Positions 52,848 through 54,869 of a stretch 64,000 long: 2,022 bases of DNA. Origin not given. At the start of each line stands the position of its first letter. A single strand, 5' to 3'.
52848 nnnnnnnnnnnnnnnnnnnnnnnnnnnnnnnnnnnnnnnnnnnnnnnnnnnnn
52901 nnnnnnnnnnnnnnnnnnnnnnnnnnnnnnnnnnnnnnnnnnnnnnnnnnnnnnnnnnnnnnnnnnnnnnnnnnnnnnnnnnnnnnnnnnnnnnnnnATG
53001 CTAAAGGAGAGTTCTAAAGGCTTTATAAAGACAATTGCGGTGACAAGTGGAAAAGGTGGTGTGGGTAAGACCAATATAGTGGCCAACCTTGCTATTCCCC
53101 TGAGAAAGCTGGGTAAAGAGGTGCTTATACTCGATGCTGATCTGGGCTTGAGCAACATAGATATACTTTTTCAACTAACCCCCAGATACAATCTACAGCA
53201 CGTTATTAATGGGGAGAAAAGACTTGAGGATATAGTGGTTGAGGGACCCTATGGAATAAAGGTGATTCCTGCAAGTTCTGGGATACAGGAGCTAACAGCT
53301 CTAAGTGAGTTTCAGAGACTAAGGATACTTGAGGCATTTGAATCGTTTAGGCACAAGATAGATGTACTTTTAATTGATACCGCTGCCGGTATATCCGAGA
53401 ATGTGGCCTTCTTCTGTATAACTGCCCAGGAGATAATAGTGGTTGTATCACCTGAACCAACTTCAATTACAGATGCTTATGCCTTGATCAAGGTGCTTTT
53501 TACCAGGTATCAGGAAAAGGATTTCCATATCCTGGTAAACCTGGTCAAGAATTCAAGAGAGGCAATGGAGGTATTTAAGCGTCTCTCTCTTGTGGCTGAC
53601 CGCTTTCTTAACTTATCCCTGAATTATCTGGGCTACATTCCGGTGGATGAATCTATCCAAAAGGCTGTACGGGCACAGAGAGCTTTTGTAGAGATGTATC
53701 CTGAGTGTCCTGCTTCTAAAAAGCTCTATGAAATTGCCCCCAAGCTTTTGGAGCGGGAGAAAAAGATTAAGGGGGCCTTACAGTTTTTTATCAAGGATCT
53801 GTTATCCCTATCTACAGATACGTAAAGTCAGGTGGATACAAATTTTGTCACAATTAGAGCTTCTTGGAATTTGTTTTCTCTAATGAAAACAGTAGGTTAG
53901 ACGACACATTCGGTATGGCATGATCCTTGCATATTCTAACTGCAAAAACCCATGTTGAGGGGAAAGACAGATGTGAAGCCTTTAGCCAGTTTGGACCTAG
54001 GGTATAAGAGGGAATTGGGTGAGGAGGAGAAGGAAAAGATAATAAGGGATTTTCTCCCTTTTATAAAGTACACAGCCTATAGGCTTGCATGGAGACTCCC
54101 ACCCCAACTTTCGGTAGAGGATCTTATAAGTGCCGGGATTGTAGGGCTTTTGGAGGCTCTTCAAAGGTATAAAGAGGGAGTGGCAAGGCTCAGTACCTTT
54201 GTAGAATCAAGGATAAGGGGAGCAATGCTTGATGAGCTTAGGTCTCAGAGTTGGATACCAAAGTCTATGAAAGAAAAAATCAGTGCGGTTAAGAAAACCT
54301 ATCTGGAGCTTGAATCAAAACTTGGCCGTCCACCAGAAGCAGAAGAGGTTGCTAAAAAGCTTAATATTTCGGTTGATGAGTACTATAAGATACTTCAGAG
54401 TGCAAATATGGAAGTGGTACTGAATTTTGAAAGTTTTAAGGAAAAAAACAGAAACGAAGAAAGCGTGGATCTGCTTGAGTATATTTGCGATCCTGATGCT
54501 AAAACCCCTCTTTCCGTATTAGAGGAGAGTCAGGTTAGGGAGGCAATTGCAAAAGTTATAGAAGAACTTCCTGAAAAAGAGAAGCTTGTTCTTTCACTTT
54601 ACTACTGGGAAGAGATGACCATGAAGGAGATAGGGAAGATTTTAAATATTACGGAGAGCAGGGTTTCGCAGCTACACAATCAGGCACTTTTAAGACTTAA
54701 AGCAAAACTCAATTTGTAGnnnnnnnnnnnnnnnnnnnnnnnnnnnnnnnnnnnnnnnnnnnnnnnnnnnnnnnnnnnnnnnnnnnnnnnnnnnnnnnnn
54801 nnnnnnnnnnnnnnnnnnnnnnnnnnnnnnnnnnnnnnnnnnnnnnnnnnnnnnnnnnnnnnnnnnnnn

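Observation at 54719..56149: HEAT-repeat (PBS-lyase type) protein encoded between fliA and cheR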

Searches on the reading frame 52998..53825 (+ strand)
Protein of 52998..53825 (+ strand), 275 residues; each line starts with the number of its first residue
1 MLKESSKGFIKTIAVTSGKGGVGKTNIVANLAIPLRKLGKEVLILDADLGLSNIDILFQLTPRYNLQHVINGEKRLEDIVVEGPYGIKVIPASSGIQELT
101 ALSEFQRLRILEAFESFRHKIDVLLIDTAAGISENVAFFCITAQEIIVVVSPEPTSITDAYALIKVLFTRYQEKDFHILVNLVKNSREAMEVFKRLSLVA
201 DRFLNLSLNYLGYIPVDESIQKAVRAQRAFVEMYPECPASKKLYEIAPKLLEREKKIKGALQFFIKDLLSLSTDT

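Call 3: search_protein_families(library=pfam, proteins=[window:52998-53825:+], max_evalue=0.01)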
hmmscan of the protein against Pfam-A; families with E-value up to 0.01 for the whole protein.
window:52998-53825:+ (275 aa): 8 families
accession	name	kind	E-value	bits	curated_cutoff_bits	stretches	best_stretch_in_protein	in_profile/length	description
PF10609.15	ParA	-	2e-19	70.4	27.1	1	11-250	4-245/246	NUBPL iron-transfer P-loop NTPase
PF13614.12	AAA_31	-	7.8e-17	62.2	27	1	11-167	2-164/177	AAA domain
PF01656.29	CbiA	-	2.9e-14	53.5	25.4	1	13-225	1-120/125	CobQ/CobB/MinD/ParA nucleotide binding domain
PF00142.24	Fer4_NifH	-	3.6e-14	53.3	25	1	17-257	6-251/271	4Fe-4S iron sulfur cluster binding proteins, NifH/frxC family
PF06564.18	CBP_BcsQ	-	6.9e-07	29.5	21.3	1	11-184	2-172/234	Cellulose biosynthesis protein BcsQ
PF02374.21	ArsA_ATPase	-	7.2e-07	29.2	24.3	1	14-48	4-38/305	Anion-transporting ATPase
PF00448.28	SRP54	-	0.0007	19.7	22.7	0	14-49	4-39/196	SRP54-type protein, GTPase domain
PF09140.17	MipZ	-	0.00072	19.4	20.7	1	12-187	2-163/262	ATPase MipZ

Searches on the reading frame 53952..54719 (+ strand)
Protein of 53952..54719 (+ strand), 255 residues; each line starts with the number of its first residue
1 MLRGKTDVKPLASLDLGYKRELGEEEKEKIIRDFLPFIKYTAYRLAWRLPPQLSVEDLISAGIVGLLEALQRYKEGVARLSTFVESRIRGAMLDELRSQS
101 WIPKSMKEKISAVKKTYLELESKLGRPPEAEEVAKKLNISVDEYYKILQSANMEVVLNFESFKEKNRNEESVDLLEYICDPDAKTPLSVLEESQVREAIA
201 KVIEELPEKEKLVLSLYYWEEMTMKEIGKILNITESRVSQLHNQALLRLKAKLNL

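Call 3: search_protein_families(library=pfam, proteins=[window:53952-54719:+], max_evalue=0.01)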
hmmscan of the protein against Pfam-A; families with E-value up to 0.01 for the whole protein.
window:53952-54719:+ (255 aa): 8 families
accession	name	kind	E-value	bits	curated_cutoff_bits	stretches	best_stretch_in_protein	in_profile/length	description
PF04545.22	Sigma70_r4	-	8.1e-20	70.5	24.1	1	203-250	2-49/50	Sigma-70, region 4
PF04542.20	Sigma70_r2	-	5.8e-14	52.1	24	1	31-101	2-70/71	Sigma-70 region 2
PF04539.22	Sigma70_r3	-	6.8e-14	52.2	25.3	1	108-167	1-60/78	Sigma-70 region 3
PF08281.18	Sigma70_r4_2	-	1.9e-12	47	25.7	1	196-249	1-54/54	Sigma-70, region 4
PF07374.17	DUF1492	-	0.00083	19.9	21.5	0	199-249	48-99/100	Protein of unknown function (DUF1492)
PF13384.12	HTH_23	-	0.0023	18.1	24.6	0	208-243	4-39/50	Homeodomain-like domain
PF13518.12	HTH_28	-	0.0044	17.5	25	0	211-240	2-31/52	Helix-turn-helix domain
PF04967.18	HTH_10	-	0.0051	17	23.1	0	129-153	25-49/53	HTH DNA binding domain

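Call 4: search_protein_families(library=ncbifam, proteins=[window:53952-54719:+], max_evalue=0.01)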
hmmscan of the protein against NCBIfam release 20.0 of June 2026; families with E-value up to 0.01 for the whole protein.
window:53952-54719:+ (255 aa): 82 families (the best 25 are shown)
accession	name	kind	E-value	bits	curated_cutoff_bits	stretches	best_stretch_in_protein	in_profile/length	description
TIGR02479.1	FliA_WhiG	subfamily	1.5e-74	250.5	189.6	1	30-253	1-223/224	FliA/WhiG family RNA polymerase sigma factor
NF005413.0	PRK06986.1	subfamily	2.5e-68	230.5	201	1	23-254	11-237/241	RNA polymerase sigma factor FliA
NF004935.0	PRK06288.1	equivalog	3.1e-67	227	343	1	13-253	21-262/270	RNA polymerase sigma factor WhiG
NF005809.0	PRK07670.1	equivalog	1.4e-53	182.1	326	1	24-254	22-251/255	FliA/WhiG family RNA polymerase sigma factor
NF004572.0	PRK05911.1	equivalog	1.6e-44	152.3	378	1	25-253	23-253/257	RNA polymerase sigma factor sigma-28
NF009091.0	PRK12427.1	equivalog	4.9e-37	127.8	339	1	22-249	12-227/233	FliA/WhiG family RNA polymerase sigma factor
TIGR02937.1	sigma70-ECF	superfamily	7.4e-33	113.5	42.9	1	28-253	4-165/165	sigma-70 family RNA polymerase sigma factor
TIGR02980.1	SigBFG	subfamily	4e-30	105.2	234.35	1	25-253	3-226/227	SigB/SigF/SigG family RNA polymerase sigma factor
TIGR02393.1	RpoD_Cterm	equivalog_domain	1.3e-24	87.1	354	1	53-251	25-226/238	RNA polymerase sigma factor RpoD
TIGR02997.1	Sig70-cyanoRpoD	subfamily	2.6e-24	86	384.5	1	22-250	71-298/298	RNA polymerase sigma factor, RpoD/SigA family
NF005514.0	PRK07122.1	subfamily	6.7e-23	81.2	372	1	25-253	40-263/264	RNA polymerase sigma factor SigF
TIGR02941.1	Sigma_B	equivalog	1.3e-22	80.5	315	1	19-251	23-251/255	RNA polymerase sigma factor SigB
NF041931.2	MzaA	equivalog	4.1e-21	75.5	800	1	53-251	500-703/726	MZA anti-phage system associated sigma-70 family RNA polymerase sigma factor MzaA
TIGR02394.1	rpoS_proteo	equivalog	7.4e-21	74.9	378.7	1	53-253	71-274/285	RNA polymerase sigma factor RpoS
NF005644.0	PRK07408.1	subfamily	1.5e-20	74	261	1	18-253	20-253/258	RNA polymerase sigma factor SigF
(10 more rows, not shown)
